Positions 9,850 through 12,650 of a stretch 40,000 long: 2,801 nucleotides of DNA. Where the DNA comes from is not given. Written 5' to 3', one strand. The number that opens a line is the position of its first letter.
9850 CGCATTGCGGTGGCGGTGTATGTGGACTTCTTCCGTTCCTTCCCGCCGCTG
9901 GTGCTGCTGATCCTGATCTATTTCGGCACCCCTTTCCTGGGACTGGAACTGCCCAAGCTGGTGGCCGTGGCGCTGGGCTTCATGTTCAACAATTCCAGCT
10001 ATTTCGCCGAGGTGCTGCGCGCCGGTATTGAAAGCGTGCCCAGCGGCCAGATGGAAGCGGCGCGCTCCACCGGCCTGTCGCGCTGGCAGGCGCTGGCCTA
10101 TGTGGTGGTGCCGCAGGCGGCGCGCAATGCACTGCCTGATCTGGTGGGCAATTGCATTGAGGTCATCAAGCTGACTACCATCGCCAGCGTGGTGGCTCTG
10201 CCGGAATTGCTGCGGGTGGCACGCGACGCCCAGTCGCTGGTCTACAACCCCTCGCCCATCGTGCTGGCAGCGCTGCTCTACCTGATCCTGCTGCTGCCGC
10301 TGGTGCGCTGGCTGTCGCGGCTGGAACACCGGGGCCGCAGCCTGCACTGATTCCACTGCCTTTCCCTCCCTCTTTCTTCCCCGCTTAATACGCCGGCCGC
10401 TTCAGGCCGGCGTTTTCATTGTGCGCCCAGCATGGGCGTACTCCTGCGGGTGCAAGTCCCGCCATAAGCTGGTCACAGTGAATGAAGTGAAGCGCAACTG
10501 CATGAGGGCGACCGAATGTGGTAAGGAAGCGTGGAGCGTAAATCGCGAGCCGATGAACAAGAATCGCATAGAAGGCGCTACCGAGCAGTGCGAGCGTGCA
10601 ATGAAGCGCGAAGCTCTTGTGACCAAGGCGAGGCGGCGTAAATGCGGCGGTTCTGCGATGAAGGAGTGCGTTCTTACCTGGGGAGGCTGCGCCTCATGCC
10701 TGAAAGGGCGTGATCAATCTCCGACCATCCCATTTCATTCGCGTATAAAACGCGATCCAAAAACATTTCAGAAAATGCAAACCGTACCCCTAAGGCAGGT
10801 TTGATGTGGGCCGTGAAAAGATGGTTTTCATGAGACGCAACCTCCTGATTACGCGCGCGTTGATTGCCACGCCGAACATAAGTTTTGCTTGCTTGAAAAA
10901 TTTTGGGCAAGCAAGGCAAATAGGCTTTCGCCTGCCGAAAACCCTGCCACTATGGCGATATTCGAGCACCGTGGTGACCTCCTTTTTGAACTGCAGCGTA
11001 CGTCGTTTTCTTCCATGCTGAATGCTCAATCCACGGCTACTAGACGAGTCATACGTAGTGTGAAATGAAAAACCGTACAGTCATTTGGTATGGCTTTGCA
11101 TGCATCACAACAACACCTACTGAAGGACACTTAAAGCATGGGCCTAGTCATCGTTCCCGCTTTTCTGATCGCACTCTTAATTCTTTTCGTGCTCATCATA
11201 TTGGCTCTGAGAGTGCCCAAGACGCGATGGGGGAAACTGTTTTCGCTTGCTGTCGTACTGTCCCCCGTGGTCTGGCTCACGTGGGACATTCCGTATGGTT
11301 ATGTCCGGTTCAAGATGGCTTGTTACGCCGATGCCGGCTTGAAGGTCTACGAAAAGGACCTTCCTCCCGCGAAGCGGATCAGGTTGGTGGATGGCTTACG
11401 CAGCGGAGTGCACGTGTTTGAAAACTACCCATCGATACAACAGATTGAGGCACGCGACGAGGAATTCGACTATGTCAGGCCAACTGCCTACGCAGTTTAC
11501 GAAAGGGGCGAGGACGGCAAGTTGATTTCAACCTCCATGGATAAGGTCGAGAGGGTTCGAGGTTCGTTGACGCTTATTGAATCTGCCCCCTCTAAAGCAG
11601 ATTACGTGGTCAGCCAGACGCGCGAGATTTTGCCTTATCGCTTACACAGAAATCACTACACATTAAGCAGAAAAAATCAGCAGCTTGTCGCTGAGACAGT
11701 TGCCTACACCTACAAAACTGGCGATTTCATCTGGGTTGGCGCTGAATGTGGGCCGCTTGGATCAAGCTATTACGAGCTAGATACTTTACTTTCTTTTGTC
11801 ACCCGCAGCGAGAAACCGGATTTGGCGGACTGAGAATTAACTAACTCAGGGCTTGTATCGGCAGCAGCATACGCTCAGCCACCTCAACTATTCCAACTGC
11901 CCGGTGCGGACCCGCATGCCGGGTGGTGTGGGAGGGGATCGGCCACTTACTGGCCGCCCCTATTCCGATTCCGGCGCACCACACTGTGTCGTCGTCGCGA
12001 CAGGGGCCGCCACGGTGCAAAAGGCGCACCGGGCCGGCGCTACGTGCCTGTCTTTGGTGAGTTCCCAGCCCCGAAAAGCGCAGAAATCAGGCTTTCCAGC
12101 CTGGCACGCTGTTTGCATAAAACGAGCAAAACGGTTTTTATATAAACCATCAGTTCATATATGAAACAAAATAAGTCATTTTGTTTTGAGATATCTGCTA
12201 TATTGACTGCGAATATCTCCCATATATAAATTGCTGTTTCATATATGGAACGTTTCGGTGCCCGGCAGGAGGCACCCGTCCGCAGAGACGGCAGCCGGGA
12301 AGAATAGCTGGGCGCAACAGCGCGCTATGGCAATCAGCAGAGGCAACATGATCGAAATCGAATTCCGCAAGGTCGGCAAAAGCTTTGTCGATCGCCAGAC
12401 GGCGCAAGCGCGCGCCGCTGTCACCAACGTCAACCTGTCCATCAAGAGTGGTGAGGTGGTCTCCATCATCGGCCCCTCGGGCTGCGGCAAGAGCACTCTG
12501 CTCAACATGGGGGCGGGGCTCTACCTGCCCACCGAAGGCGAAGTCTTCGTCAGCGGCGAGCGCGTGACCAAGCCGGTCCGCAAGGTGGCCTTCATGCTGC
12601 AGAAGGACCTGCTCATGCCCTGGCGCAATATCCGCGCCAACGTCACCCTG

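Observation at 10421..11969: Group IIC intron with intact-looking ribozyme halves but a non-RT cargo ORF where the reverse transcriptase should be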

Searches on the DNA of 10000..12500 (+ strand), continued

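Call 79: search_with_rna_model(model_id=R1, source=window, start=10000, end=12500, filters=off, max_evalue=10, show_alignments=3)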
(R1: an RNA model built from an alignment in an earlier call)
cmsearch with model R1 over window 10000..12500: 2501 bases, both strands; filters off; matches with E-value up to 10: 21.
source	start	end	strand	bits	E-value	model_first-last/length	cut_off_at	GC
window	10666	10760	+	25.3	1.1e-06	1-128/128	no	0.54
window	11719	11840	+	7.2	0.07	1-128/128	no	0.48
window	10364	10395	-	3.6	0.68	1-128/128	no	0.59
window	11681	11693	-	3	0.98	47-59/128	no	0.62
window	11094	11121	-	2.7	1.1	84-111/128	no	0.43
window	12089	12132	+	2.4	1.4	1-128/128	no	0.5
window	10434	10526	+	1.7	2.2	1-128/128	no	0.58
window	11144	11174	-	1.4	2.5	1-128/128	no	0.52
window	10728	10755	-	1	3.2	1-128/128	no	0.43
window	12089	12102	-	0.8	3.6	32-45/128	no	0.57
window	10224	10236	+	0.7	3.9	47-59/128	no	0.77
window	11973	12011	-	0.6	4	23-66/128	no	0.74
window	10518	10532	-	-0.2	6.6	1-128/128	no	0.53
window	12149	12175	+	-0.2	6.9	1-128/128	no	0.22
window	12057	12086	+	-0.2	7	1-128/128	no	0.57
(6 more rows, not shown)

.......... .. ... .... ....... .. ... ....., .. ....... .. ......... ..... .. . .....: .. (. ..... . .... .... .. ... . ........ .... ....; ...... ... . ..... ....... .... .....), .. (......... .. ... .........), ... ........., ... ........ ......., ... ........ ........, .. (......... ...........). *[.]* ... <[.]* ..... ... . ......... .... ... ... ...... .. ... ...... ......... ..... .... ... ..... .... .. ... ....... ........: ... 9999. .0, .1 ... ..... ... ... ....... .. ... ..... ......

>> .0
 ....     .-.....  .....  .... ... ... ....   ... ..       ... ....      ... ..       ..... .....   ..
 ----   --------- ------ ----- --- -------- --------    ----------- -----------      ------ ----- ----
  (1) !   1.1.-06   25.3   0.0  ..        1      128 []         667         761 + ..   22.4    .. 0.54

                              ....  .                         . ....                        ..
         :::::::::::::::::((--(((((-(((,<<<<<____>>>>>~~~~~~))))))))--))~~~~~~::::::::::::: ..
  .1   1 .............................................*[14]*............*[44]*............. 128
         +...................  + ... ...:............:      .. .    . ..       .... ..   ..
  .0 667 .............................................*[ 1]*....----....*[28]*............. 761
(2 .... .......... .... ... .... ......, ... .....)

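Call 81: search_with_rna_model(model_id=R1, sources=[L010, L095, L096, L013, L012, L011, L001, L006, L007], max_evalue=0.01)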
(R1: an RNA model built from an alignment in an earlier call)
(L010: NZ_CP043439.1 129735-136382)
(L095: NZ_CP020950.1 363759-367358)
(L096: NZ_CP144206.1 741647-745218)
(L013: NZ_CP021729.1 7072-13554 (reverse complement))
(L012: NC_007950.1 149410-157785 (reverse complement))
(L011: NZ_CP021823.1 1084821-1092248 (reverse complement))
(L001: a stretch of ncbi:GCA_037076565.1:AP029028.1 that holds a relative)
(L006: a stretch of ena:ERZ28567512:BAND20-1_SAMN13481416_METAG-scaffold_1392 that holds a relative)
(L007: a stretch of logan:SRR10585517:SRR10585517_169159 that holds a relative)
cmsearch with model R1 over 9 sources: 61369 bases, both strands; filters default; matches with E-value up to 0.01: 7.
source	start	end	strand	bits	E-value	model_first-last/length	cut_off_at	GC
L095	1745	1872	+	150.2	1.4e-38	1-128/128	no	0.63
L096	1743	1870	+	147.4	7.6e-38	1-128/128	no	0.62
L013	3245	3365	+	140.3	6.2e-36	1-128/128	no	0.58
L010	3246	3390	+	138.3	2.1e-35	1-128/128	no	0.63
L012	2499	2619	+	136.8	5.1e-35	1-128/128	no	0.6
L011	3246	3367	+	136.7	5.7e-35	1-128/128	no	0.62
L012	4332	4476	+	129.5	4.6e-33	1-128/128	no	0.6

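Call 85: search_dna_similar(query=window:10421-11969:+, collection=phages, mode=distant, max_rows=10)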
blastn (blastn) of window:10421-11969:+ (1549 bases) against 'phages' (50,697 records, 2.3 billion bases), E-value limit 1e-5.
No match.

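Call 93: search_rna_families(sources=[L097, L098, L010, L013], threshold=evalue, max_evalue=0.001)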
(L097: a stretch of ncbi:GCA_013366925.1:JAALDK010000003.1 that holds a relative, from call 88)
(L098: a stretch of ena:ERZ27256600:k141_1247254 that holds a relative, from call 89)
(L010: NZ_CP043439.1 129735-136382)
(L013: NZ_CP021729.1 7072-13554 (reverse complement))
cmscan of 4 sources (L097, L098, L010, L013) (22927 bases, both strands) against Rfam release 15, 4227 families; matches with E-value up to 0.001: 10.
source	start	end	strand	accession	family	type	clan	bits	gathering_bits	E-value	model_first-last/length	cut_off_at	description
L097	3082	3253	+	RF02001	group-II-D1D4-3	Intron;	CL00102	109.9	32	4.7e-22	1-170/170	no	Group II catalytic intron D1-D4-3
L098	248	419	+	RF02001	group-II-D1D4-3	Intron;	CL00102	109.1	32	7.5e-22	1-170/170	no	Group II catalytic intron D1-D4-3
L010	3082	3253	+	RF02001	group-II-D1D4-3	Intron;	CL00102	104.9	32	7.7e-21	1-170/170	no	Group II catalytic intron D1-D4-3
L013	3082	3252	+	RF02001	group-II-D1D4-3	Intron;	CL00102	96.9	32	6.8e-19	1-170/170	no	Group II catalytic intron D1-D4-3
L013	4507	4705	-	RF02111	IS009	Gene;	-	75.9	117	8.4e-16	1-199/199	no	IS009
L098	437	522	+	RF01998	group-II-D1D4-1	Intron;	CL00102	47.1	35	8.1e-06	1-84/84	no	Group II catalytic intron D1-D4-1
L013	3270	3351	+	RF01998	group-II-D1D4-1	Intron;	CL00102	46.8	35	9.8e-06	1-84/84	no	Group II catalytic intron D1-D4-1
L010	3577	3648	+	RF00029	Intron_gpII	Intron;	-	37.9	40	0.00026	1-77/77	no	Group II catalytic intron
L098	1932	2008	+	RF00029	Intron_gpII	Intron;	-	37.2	40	0.00039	1-77/77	no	Group II catalytic intron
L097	4665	4747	+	RF00029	Intron_gpII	Intron;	-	36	40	0.00074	1-77/77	no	Group II catalytic intron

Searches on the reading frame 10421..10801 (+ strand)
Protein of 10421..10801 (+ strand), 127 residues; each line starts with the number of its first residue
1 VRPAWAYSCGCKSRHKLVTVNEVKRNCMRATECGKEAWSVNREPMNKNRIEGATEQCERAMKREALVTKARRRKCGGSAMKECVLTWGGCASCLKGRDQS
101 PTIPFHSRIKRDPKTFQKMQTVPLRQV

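Call 87: find_homologous_proteins(query=window:10421-10801:+, max_evalue=0.001)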
Query window:10421-10801:+ (127 aa): 640 proteins with E <= 0.001 among 640 candidates; the best 120 are listed.
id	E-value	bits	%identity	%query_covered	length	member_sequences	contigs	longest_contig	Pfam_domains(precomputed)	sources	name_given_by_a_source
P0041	7.9e-47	176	87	75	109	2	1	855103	-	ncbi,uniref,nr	ncbi:hypothetical protein G5S42_39420 [Paraburkholderia sp. JPY169]|uniref:Uncharacterized protein n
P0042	9.0e-47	176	86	76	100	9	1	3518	-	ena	-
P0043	6.4e-46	173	84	76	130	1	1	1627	-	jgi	jgi:hypothetical protein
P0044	3.9e-45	171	80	80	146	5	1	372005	-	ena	-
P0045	7.5e-45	170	82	76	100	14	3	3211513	-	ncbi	ncbi:hypothetical protein UXJ23_17305, partial [Burkholderia cenocepacia]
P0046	1.2e-44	169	77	80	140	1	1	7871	-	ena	-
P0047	1.8e-44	169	83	76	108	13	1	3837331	-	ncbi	ncbi:hypothetical protein QFZ94_005295 [Paraburkholderia sp. JPY465]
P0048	5.1e-44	167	81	78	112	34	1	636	-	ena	-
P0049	8.5e-44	166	78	78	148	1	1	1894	-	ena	-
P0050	1.0e-43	166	80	78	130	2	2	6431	-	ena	-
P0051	1.7e-43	165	79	76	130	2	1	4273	-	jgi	-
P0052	2.4e-43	165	82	76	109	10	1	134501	-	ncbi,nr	ncbi:hypothetical protein F3J20_11785 [Paraburkholderia sp. Cy-641]|nr:hypothetical protein [Parabur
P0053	3.2e-43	165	80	76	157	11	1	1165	-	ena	-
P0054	3.2e-43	165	82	76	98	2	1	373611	-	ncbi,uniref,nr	ncbi:hypothetical protein FAZ69_26250 [Trinickia terrae]|uniref:Uncharacterized protein n=1 Tax=Trin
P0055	3.6e-43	164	78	78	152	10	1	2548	-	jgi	jgi:hypothetical protein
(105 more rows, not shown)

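Call 88: find_encoding_contigs(protein=P0041, flank=3000, max_places=3)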
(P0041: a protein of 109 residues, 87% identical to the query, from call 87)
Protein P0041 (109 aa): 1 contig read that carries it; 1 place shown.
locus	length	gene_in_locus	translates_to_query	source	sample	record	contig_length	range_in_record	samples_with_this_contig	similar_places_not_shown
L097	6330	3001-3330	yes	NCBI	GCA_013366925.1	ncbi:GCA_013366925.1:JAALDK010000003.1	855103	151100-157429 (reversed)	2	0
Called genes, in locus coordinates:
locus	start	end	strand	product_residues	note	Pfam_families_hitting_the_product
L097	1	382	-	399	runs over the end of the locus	PF12323:HTH_OrfB_IS605, PF01385:OrfB_IS605, PF07282:Cas12f1-like_TNB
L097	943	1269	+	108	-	-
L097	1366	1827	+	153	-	PF05433:Rick_17kDa_Anti (weak)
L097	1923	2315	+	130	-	-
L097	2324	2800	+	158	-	-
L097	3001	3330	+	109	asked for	-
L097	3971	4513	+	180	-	PF00078:RVT_1 (weak), PF08388:GIIM (weak)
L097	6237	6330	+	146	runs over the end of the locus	-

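Call 89: find_encoding_contigs(protein=P0042, flank=3000, max_places=3)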
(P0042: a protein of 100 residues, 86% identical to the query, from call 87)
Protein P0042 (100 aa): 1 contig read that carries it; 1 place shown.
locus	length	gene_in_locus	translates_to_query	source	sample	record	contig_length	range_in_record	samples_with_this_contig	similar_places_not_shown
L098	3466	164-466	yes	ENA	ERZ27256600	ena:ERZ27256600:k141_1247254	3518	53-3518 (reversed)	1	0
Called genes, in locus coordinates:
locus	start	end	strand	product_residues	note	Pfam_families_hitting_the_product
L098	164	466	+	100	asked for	-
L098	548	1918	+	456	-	PF00078:RVT_1, PF08388:GIIM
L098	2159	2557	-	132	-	PF01272:GreA_GreB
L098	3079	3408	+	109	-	PF13663:DUF4148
